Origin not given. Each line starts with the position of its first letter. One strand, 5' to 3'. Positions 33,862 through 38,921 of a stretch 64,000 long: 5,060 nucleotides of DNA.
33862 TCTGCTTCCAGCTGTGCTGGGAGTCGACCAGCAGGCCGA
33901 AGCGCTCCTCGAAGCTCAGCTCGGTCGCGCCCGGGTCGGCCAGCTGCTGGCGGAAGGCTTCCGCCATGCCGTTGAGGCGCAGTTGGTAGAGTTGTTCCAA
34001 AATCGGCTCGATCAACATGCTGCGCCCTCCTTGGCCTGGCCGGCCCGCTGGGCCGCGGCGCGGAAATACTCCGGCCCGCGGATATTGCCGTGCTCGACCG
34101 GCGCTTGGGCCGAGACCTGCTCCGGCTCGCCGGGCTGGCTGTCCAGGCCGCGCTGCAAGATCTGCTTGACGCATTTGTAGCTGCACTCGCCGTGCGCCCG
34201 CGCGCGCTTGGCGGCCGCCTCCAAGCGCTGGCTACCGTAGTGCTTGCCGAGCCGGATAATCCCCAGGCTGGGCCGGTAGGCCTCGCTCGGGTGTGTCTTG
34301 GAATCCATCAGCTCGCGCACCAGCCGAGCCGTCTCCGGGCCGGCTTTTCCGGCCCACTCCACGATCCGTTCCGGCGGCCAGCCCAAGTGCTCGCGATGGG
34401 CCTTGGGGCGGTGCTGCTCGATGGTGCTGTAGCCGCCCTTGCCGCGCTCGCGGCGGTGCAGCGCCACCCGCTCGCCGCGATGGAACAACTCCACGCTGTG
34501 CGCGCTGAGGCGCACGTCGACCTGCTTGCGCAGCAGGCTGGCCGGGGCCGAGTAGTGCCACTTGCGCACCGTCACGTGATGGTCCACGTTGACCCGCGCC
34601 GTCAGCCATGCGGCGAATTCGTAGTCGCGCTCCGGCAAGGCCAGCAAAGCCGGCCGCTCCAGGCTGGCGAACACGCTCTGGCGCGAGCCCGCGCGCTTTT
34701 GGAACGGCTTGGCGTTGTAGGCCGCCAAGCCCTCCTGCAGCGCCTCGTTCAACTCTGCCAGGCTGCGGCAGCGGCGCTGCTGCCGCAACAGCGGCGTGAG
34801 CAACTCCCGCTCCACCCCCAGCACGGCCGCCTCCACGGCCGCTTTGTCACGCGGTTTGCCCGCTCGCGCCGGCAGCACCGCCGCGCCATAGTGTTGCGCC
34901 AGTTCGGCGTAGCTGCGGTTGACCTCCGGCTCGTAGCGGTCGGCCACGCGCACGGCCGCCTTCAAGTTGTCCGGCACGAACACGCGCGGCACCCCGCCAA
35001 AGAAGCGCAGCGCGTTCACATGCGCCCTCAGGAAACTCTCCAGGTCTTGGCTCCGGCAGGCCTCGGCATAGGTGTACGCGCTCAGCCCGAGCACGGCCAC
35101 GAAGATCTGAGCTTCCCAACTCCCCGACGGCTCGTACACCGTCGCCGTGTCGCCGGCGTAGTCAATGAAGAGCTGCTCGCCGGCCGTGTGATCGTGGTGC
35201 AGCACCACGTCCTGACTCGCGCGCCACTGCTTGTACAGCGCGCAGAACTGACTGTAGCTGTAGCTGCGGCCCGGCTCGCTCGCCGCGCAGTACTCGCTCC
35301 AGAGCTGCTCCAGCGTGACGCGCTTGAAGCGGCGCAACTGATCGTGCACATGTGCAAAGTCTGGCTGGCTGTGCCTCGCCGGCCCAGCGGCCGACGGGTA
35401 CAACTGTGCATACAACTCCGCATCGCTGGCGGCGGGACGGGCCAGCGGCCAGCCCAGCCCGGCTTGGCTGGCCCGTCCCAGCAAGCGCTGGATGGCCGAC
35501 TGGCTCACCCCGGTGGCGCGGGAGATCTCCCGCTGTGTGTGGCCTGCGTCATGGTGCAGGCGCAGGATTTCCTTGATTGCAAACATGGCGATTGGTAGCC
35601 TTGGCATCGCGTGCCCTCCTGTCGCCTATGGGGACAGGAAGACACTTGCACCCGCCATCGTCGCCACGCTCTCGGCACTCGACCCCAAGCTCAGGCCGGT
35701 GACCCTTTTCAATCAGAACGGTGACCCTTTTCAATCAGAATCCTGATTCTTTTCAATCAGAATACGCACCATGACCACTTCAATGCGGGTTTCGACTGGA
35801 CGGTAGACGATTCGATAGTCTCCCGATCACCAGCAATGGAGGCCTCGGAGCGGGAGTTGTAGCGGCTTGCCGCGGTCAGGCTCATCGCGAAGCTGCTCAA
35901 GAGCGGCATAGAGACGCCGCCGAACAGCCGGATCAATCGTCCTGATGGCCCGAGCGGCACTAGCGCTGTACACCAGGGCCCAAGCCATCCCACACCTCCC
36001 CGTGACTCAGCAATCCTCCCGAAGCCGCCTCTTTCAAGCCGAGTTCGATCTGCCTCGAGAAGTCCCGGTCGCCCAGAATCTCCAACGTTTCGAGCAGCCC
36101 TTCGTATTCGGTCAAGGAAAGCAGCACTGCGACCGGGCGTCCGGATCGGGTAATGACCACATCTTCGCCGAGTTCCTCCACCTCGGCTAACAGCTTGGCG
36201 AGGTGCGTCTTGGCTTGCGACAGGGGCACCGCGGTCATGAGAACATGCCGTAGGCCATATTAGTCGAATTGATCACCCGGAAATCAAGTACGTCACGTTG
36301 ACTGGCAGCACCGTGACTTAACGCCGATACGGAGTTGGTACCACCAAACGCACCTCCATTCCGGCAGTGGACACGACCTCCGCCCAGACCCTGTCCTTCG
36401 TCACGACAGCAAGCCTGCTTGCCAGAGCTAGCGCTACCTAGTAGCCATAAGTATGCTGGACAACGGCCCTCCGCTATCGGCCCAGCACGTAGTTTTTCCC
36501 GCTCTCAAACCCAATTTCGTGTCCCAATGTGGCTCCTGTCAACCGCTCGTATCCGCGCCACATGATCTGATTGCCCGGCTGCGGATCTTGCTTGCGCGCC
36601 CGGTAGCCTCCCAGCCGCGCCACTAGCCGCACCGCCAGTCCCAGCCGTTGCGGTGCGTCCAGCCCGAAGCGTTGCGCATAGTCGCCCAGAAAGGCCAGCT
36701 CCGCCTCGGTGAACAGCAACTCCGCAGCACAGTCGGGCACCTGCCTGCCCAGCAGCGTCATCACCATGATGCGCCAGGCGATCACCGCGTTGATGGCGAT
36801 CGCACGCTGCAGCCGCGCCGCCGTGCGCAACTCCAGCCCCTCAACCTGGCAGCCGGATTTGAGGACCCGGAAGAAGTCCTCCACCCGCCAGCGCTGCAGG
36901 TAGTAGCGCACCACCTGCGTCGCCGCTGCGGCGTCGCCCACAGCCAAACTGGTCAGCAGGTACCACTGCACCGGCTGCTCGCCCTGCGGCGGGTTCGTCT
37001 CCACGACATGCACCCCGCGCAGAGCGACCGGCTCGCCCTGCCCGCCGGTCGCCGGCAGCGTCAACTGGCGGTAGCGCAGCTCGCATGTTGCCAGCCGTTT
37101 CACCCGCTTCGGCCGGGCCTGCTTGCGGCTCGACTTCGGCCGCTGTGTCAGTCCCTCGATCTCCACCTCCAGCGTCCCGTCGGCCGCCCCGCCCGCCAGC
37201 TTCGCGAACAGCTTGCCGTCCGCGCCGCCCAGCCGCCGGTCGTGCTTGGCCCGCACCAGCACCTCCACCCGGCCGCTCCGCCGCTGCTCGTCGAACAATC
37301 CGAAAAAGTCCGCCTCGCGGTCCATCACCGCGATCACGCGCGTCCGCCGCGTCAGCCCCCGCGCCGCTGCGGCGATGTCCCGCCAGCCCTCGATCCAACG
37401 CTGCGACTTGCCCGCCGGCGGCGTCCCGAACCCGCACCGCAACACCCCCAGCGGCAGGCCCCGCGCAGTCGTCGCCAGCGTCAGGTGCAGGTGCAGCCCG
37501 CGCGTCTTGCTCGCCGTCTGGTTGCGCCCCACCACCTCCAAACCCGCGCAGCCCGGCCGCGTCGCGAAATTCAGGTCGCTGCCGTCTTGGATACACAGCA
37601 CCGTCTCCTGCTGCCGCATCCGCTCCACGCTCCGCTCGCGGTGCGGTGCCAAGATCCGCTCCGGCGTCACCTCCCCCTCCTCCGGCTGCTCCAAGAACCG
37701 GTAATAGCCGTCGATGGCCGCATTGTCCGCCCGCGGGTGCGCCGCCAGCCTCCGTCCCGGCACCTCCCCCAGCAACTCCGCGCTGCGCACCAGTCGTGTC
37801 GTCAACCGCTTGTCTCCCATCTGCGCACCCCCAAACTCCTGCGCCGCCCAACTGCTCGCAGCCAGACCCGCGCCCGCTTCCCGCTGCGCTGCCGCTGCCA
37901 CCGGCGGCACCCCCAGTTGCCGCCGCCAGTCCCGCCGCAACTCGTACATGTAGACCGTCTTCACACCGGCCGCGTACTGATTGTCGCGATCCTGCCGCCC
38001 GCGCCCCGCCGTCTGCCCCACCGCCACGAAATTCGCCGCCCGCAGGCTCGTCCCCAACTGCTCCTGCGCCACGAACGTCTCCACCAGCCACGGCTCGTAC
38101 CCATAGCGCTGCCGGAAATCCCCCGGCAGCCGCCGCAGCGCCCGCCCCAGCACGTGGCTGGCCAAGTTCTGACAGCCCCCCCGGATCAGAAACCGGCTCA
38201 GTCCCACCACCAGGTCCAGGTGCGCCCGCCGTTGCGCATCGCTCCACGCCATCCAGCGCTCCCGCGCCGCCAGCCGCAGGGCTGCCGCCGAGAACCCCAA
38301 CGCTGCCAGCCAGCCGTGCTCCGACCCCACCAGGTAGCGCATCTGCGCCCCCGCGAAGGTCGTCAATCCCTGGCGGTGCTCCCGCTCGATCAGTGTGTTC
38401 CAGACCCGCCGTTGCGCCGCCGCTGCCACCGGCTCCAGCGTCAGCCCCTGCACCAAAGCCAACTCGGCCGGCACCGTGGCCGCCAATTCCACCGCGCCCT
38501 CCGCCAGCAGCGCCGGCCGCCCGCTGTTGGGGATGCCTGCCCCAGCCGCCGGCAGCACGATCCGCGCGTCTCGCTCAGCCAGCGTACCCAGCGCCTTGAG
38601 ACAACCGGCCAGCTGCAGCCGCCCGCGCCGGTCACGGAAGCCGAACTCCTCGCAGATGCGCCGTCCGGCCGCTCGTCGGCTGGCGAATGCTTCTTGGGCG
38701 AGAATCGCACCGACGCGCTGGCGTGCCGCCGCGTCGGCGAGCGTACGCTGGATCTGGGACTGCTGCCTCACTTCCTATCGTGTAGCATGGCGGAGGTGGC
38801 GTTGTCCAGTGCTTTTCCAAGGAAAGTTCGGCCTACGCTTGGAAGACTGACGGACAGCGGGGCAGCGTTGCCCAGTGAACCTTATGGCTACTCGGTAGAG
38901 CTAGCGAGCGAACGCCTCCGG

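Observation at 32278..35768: Three-gene IS21 whose extra gene resembles a replication initiator/DnaD-like protein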

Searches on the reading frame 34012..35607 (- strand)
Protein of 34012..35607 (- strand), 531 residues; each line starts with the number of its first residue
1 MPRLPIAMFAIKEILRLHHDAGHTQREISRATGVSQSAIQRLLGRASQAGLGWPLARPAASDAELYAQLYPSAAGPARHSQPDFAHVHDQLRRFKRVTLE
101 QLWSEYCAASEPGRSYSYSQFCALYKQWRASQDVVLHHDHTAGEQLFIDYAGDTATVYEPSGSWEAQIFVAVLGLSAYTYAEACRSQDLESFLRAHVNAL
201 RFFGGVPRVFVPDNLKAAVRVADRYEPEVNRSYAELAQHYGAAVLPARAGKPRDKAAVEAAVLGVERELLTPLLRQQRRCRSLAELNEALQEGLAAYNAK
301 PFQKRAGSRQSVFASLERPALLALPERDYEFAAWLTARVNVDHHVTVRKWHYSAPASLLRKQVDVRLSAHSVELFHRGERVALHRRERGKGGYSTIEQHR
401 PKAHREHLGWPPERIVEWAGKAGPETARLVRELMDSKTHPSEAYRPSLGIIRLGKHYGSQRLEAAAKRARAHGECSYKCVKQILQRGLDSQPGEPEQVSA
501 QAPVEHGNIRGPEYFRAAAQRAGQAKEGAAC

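Call 3: search_protein_families(library=pfam, proteins=[window:34012-35607:-], max_evalue=1)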
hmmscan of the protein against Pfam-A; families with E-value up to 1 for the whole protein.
window:34012-35607:- (531 aa): 18 families
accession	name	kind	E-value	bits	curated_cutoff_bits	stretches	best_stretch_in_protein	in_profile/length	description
PF22483.2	Mu-transpos_C_2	-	3.1e-16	59.3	27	1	324-394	1-71/73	Mu transposase, C-terminal domain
PF00665.32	rve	-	1.6e-09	38.4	32.6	1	157-252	14-102/102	Integrase core domain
PF04545.22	Sigma70_r4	-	2.1e-05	24.4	24.1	1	12-46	10-44/50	Sigma-70, region 4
PF08281.18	Sigma70_r4_2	-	6.4e-05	23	25.7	1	12-47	16-51/54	Sigma-70, region 4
PF12802.13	MarR_2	-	0.0001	22.8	27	1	18-51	15-49/61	MarR family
PF13518.12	HTH_28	-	0.00033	21.1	25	1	13-51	4-41/52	Helix-turn-helix domain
PF13384.12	HTH_23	-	0.00049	20.3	24.6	1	13-50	9-45/50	Homeodomain-like domain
PF13412.12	HTH_24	-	0.0006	19.8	21.9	1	17-51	12-46/48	Winged helix-turn-helix DNA-binding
PF13551.12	HTH_29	-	0.00097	19.6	28.1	1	17-51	6-41/64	Winged helix-turn helix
PF09339.16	HTH_IclR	-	0.0048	17.1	22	1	18-43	14-39/52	IclR helix-turn-helix domain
PF01381.28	HTH_3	-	0.0093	16.4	23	1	21-42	8-29/55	Helix-turn-helix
PF13730.12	HTH_36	-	0.013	15.8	25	1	13-51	13-54/55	Helix-turn-helix domain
PF13936.12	HTH_38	-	0.029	14.5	27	1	13-45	12-43/44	Helix-turn-helix domain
PF25213.1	HVO_A0261_N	-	0.046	14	35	1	13-50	15-52/86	HVO_A0261 N-terminal domain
PF13560.12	HTH_31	-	0.051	14.3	27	1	17-44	9-36/64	Helix-turn-helix domain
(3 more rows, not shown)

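Call 4: search_protein_families(library=ncbifam, proteins=[window:34012-35607:-], max_evalue=1)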
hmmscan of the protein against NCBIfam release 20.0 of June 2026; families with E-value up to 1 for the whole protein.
window:34012-35607:- (531 aa): 7 families
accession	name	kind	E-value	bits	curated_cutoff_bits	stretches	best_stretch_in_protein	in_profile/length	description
NF033546.1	transpos_IS21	equivalog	3.4e-79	266.4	160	1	15-326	1-294/294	IS21 family transposase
NF038385.1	IS66_access_TnpA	equivalog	3.3e-10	39.9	150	1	11-81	5-74/190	IS66-like element accessory protein TnpA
NF033545.0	transpos_IS630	equivalog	0.00017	21.2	100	1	17-52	7-42/299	IS630 family transposase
NF033577.2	transpos_IS481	equivalog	0.00019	21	224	1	14-300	5-269/284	IS481 family transposase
TIGR02937.1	sigma70-ECF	superfamily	0.00023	20.8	42.9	1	12-46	123-157/165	sigma-70 family RNA polymerase sigma factor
NF033516.0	transpos_IS3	equivalog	0.0064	15.8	160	1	231-307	290-361/369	IS3 family transposase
TIGR02980.1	SigBFG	subfamily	0.17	11.6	234.35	1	12-46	184-218/227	SigB/SigF/SigG family RNA polymerase sigma factor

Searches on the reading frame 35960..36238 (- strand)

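Call 91: search_protein_families(library=pfam, proteins=[window:35960-36238:-], max_evalue=0.001)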
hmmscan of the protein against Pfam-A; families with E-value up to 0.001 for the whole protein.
window:35960-36238:- (92 aa): 1 family
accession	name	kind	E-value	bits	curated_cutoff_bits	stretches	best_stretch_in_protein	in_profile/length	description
PF02604.26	PhdYeFM_antitox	-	1.4e-18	66.8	29.8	1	1-71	1-71/74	Antitoxin Phd_YefM, type II toxin-antitoxin system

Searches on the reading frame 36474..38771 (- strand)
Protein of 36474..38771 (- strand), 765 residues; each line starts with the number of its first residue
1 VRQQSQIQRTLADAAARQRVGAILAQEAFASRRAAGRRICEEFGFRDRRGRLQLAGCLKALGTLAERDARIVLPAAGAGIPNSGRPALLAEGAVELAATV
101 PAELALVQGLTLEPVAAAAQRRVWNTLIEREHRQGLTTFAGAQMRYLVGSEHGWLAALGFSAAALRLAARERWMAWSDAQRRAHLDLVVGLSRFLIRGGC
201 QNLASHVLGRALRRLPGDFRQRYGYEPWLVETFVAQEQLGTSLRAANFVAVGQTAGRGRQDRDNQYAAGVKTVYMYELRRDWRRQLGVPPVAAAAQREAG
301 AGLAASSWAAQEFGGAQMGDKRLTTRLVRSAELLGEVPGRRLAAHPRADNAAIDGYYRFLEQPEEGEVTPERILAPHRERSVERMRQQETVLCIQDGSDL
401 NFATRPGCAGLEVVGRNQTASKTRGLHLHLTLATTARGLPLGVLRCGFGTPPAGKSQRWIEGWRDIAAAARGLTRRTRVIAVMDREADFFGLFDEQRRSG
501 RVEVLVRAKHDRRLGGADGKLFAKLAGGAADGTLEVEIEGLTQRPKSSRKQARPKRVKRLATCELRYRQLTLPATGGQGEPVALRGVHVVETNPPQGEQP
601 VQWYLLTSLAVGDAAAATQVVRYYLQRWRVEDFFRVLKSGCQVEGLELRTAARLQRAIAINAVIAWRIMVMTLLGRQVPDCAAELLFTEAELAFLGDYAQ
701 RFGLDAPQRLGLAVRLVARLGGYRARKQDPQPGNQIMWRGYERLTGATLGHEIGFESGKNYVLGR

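Call 91: search_protein_families(library=pfam, proteins=[window:36474-38771:-], max_evalue=0.001)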
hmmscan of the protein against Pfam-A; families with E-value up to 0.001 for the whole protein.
window:36474-38771:- (765 aa): 4 families
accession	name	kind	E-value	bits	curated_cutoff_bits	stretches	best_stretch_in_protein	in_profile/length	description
PF14236.12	DruA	-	2.6e-24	86.3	27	1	111-266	51-229/297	Druantia protein DruA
PF14706.11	Tnp_DNA_bind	-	1.3e-09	38.1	24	1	307-363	1-56/58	Transposase DNA-binding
PF02281.22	Dimer_Tnp_Tn5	-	4.6e-09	36.9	26.7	1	663-744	1-82/99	Transposase Tn5 dimerisation domain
PF01609.27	DDE_Tnp_1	-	1.8e-07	31.6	23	1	476-664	75-197/200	Transposase DDE domain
